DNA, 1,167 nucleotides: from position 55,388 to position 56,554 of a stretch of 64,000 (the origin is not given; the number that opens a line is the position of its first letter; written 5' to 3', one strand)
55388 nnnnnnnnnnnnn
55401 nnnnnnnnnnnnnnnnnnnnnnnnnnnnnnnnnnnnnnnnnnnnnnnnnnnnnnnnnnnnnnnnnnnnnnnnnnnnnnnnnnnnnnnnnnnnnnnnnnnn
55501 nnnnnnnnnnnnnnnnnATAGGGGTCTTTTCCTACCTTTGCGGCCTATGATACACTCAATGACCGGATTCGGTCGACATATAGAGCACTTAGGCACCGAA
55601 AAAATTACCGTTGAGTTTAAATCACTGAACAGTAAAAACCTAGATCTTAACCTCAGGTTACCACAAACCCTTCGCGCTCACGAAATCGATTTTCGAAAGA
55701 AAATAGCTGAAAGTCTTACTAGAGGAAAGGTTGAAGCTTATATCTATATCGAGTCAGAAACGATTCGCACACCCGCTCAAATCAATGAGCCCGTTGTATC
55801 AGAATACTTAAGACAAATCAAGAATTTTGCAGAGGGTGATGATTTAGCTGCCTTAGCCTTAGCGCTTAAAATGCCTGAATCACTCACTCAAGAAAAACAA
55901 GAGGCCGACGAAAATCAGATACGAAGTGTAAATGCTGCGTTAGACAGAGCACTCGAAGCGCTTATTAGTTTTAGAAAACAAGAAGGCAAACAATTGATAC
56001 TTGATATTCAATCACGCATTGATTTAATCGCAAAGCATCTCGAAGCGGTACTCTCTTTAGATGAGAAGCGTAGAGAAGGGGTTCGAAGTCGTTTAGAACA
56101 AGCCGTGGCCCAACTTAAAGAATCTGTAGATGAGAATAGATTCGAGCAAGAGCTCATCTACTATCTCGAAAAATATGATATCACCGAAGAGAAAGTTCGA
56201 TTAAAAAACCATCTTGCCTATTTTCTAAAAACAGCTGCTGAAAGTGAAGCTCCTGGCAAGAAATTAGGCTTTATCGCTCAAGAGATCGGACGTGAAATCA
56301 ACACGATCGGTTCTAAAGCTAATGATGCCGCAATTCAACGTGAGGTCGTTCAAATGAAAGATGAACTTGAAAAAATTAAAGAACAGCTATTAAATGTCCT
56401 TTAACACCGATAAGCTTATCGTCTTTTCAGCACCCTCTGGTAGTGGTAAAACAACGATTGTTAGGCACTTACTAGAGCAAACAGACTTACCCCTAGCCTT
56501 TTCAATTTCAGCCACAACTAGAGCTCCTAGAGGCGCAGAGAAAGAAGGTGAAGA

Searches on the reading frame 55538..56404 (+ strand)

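Call 3: search_protein_families(library=pfam, proteins=[window:55538-56404:+], max_evalue=0.001)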
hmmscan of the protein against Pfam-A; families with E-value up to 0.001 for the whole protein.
window:55538-56404:+ (288 aa): 2 families
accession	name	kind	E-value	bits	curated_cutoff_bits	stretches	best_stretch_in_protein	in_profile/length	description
PF03755.18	YicC-like_N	-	4e-38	131.7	25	1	5-153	1-154/156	Endoribonuclease YicC-like, N-terminal region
PF08340.16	YicC-like_C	-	1.3e-37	129.1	27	1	176-287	6-119/120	Endoribonuclease YicC-like, C-terminal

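Call 4: search_protein_families(library=ncbifam, proteins=[window:55538-56404:+], max_evalue=0.001)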
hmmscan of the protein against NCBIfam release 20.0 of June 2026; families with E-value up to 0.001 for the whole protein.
window:55538-56404:+ (288 aa): 1 family
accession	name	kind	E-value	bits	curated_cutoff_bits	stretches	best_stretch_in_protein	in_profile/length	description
TIGR00255.1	TIGR00255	hypoth_equivalog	1.2e-56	192.6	167.5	1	4-287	1-290/291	YicC/YloC family endoribonuclease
